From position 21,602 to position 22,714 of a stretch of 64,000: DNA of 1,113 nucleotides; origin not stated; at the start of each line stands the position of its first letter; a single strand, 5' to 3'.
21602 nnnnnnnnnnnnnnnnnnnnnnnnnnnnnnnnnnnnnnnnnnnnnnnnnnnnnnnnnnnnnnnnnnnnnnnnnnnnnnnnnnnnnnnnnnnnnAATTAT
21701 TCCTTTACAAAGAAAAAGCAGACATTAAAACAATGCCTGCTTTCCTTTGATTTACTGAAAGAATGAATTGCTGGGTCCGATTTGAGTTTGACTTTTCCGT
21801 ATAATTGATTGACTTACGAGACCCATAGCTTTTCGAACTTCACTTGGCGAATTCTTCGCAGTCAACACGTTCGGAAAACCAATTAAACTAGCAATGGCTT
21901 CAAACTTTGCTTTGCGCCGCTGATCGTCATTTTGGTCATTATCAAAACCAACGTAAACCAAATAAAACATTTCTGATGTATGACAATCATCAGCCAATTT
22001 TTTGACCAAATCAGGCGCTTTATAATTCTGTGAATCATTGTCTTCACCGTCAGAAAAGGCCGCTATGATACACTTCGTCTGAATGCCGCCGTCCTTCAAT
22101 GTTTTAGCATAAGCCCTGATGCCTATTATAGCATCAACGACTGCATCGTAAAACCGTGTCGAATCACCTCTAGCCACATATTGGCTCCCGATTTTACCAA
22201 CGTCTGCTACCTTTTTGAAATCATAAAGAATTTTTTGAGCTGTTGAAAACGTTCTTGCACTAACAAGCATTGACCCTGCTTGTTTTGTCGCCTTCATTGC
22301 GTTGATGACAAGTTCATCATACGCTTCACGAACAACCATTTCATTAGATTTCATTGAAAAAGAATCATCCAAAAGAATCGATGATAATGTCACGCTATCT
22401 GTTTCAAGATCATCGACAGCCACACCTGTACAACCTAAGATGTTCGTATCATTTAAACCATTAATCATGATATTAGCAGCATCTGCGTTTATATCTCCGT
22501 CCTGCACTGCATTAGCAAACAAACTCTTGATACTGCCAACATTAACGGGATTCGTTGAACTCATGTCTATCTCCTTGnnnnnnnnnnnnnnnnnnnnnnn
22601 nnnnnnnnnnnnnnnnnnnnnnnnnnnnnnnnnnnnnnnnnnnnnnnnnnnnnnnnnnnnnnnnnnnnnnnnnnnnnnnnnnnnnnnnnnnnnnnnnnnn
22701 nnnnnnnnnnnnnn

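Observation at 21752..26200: TerY-P-like triad (vWA protein, Zn-ribbon kinase, PP2C phosphatase) carried by a phage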

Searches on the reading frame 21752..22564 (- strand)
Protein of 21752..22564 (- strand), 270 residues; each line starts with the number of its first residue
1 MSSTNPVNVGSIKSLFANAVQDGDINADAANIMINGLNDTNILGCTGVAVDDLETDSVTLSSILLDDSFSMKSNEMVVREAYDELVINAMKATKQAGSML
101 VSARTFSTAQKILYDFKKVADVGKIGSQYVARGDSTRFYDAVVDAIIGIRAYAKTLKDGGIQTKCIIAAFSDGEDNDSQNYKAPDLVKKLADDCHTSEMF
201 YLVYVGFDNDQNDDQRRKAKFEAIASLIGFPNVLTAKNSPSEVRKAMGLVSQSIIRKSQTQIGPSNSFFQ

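Call 3: search_protein_families(library=pfam, proteins=[window:21752-22564:-], max_evalue=0.01)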
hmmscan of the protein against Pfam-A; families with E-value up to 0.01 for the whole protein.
window:21752-22564:- (270 aa): 0 families

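Call 4: search_protein_families(library=phrogs, proteins=[window:21752-22564:-], max_evalue=0.001)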
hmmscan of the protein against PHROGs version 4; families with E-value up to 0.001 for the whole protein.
window:21752-22564:- (270 aa): 1 family
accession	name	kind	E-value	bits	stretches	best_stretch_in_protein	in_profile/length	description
phrog_7371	-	unknown function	7.6e-12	46.3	1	61-212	9-145/204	-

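Call 6: search_protein_families(library=ncbifam, proteins=[window:21752-22564:-], max_evalue=0.01)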
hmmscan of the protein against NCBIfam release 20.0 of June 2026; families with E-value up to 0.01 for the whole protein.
window:21752-22564:- (270 aa): 0 families

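Call 7: search_protein_families(library=padloc, proteins=[window:21752-22564:-], max_evalue=0.01)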
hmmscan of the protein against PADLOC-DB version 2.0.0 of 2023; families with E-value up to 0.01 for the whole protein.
window:21752-22564:- (270 aa): 0 families

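Call 13: search_dna_similar(query=window:21752-22564:-, collection=phages, mode=protein, max_rows=30, max_evalue=0.001)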
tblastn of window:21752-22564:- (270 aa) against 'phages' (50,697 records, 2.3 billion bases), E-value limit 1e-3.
Records with a match: 3; places in all: 3; records where one place covers at least 80% of the query: 1.
Best place of each record, by identity: <60% 3.
By first word of the organism name: uncultured 2; Bacteriophage 1.
By host as written in the record: - 3.
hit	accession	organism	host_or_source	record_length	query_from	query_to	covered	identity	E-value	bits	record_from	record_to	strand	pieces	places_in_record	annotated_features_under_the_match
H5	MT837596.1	Bacteriophage sp.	human fecal samples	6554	33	269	88%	25.0%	5e-11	68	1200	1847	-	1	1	record has no annotation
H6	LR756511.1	uncultured phage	metagenomic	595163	43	179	51%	30.6%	2e-5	52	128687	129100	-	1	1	record has no annotation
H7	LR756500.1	uncultured phage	metagenomic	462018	90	247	59%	26.4%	3e-4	48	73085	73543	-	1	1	record has no annotation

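Call 25: find_homologous_proteins(query=window:21752-22564:-, max_evalue=0.001)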
Query window:21752-22564:- (270 aa): 38 proteins with E <= 0.001 among 653 candidates.
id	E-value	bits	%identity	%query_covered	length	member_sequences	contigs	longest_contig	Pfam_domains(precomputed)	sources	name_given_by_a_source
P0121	9.0e-169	577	100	100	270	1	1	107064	-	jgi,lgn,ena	-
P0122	1.2e-107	377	68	100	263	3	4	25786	-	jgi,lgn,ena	-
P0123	1.1e-106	374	68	100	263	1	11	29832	-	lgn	-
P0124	1.4e-101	357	64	99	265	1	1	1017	PF00092.35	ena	-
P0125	2.2e-98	347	62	100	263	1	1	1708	PF00092.35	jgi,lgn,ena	-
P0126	5.0e-98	346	64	96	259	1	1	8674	-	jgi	jgi:uncharacterized protein YegL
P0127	4.1e-95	336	61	100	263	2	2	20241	-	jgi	jgi:hypothetical protein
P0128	4.8e-94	333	62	100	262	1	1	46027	PF00092.35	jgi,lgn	jgi:hypothetical protein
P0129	8.5e-93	329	60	100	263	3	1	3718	PF00092.35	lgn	-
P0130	1.9e-92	328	61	99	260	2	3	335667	-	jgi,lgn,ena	-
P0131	3.2e-91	324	62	100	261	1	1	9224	PF00092.35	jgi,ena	jgi:uncharacterized protein YegL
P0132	2.3e-90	321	58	99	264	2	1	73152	-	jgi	-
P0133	3.2e-90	320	59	97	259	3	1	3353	-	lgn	-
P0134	4.6e-90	320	61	99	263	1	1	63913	-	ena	-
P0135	1.0e-88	315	59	100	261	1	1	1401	-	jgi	jgi:uncharacterized protein YegL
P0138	2.1e-86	308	57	97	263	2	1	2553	PF00092.35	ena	-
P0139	1.4e-85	305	58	100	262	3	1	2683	PF00092.35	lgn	-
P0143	3.1e-84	301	57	100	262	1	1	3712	PF00092.35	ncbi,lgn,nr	ncbi:MAG: VWA domain-containing protein [Spirochaetales bacterium]|nr:VWA domain-containing protein 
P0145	3.5e-81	291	54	100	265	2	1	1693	PF00092.35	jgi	jgi:uncharacterized protein YegL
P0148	1.9e-77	279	53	97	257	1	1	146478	PF00092.35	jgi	jgi:uncharacterized protein YegL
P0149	6.5e-77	277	54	100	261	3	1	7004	PF00092.35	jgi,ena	-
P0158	1.7e-45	174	41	100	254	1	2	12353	PF00092.35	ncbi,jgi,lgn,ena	ncbi:MAG: vWA domain-containing protein [Phototrophicaceae bacterium]|jgi:hypothetical protein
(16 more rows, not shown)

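Call 32: search_solved_structures(query=A2, max_evalue=0.1, show_alignments=1)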
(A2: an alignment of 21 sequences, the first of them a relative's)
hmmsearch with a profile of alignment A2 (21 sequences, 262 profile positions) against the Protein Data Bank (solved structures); distinct sequences matched with E-value up to 0.1: 1.
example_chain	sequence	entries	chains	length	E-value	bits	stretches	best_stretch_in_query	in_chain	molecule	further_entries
3rag_A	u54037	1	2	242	0.08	15.6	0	50-105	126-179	uncharacterized protein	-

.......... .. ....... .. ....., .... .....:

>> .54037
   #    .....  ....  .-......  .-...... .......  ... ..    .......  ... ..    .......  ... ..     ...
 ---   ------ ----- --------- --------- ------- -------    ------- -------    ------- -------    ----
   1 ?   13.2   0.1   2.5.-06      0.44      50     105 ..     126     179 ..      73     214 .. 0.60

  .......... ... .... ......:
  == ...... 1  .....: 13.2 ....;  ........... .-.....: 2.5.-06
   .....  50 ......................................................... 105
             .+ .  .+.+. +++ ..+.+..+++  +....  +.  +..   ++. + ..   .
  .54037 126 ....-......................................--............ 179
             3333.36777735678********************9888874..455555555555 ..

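Call 33: search_protein_families(library=pfam, alignment_id=A2, max_evalue=0.01)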
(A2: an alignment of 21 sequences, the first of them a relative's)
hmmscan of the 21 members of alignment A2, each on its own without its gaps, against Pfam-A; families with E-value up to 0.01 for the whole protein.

A. member 1, P0121 (270 aa): 0 families

B. families by the number of members that match (of 21 scanned): 4 families
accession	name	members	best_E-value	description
PF00092.34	VWA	13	1.6e-08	von Willebrand factor type A domain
PF13519.12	VWA_2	5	3.7e-05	von Willebrand factor type A domain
PF13905.12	Thioredoxin_8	1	0.0031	Thioredoxin-like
PF06591.16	Phage_T4_Ndd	1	0.0037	T4-like phage nuclear disruption protein (Ndd)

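Call 43: predict_structure(alignment_id=A2)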
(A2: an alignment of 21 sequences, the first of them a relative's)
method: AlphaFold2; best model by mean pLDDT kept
length: 270 residues; sequences in the alignment: 21
mean_pLDDT: 90.5   pTM: 0.89
mean pLDDT of the five models: 90.5, 89.0, 88.6, 88.4, 88.4
residues with pLDDT >= 90: 203; 70-90: 56; 50-70: 8; < 50: 3
segments of 3 or more residues with pLDDT < 50: 1-3
pLDDT, mean of each block of 10 residues (from residue 1): 62 91 91 88 89 93 96 96 93 94 95 94 93 94 95 94 96 89 89 87 93 84 93 93 96 93 72
secondary structure, 60 per line:
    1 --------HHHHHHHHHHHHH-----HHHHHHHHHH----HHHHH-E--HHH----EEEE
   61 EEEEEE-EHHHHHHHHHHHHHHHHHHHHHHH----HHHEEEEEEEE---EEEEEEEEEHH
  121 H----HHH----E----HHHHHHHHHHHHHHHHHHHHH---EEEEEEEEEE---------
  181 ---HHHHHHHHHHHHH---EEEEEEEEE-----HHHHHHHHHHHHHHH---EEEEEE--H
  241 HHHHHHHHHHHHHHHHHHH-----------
elements in order: H9-21 H27-36 H41-45 E57-66 H69-91 E99-106 E110-118 H138-158 E162-171 H184-196 E200-208 H214-228 E232-237 H240-259

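Call 47: fold_search(model_id=the predicted structure, library=pdb)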
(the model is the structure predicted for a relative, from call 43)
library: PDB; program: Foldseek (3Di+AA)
matches with E <= 10: 1324; with E <= 0.001: 165
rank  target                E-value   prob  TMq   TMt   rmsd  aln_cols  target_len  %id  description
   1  6qtb_A                2.2e-07  1.00  0.53  0.56  14.7       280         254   13  Crystal structure of Rea1-MIDAS/Ytm1-UBL complex from Chaetomium thermophilum (released 2019-08-07)
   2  4cnb_A                2.9e-07  1.00  0.45  0.33   5.8       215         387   19  Structure of proximal thread matrix protein 1 (PTMP1) from the mussel byssus - Crystal form 2 (released 2014-03-12)
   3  9c4f_I                4.9e-07  1.00  0.53  0.72   4.3       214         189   16  Infectious B19V capsid (released 2024-10-16)
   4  4cn8                  5.8e-07  1.00  0.48  0.35   5.2       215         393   18  Structure of proximal thread matrix protein 1 (PTMP1) from the mussel byssus (released 2014-03-12)
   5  6fpy_A                7.7e-07  1.00  0.52  0.26   4.3       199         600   12  Inter-alpha-inhibitor heavy chain 1, wild type (released 2019-02-27)
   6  4cnb_B                8.2e-07  1.00  0.48  0.35   5.3       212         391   18  Structure of proximal thread matrix protein 1 (PTMP1) from the mussel byssus - Crystal form 2 (released 2014-03-12)
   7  4cn9_A                9.7e-07  1.00  0.48  0.34   5.2       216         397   18  structure of proximal thread matrix protein 1 (PTMP1) from the mussel byssus with zinc occupied MIDAS motif (released 2014-03-12)
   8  6orb                  1.1e-06  1.00  0.48  0.05   5.8       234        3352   17  Full-length S. pombe Mdn1 in the presence of ATP and Rbin-1 (released 2019-05-29)
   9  8ce6                  1.2e-06  1.00  0.50  0.65   5.4       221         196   16  Crystal structure of human Cd11b I domain in P212121 space group (released 2023-03-22)
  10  6fpz_A                1.4e-06  1.00  0.53  0.26   4.3       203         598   12  Inter-alpha-inhibitor heavy chain 1, D298A (released 2019-02-27)
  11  1mf7                  1.5e-06  1.00  0.51  0.68   4.6       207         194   15  INTEGRIN ALPHA M I DOMAIN (released 2003-05-20)
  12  8ql1_C                1.6e-06  1.00  0.45  0.49  15.0       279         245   12  Crystal structure of the human MDN1-MIDAS/NLE1-UBL complex (released 2025-04-09)
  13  1u0n_A                1.7e-06  1.00  0.52  0.65   5.4       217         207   12  The ternary von Willebrand Factor A1-glycoprotein Ibalpha-botrocetin complex (released 2005-04-19)
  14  4cn9_B                1.7e-06  1.00  0.48  0.34   5.2       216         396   17  structure of proximal thread matrix protein 1 (PTMP1) from the mussel byssus with zinc occupied MIDAS motif (released 2014-03-12)
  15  8j4a_B                1.8e-06  1.00  0.52  0.69   4.5       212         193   16  Crystal structure of OY phytoplasma SAP05 in complex with AtRPN10 (released 2024-02-28)
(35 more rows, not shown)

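Call 100: search_protein_families(library=padloc, proteins=[window:21752-22564:-], max_evalue=1)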
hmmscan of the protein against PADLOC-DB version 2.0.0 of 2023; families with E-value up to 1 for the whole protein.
window:21752-22564:- (270 aa): 0 families
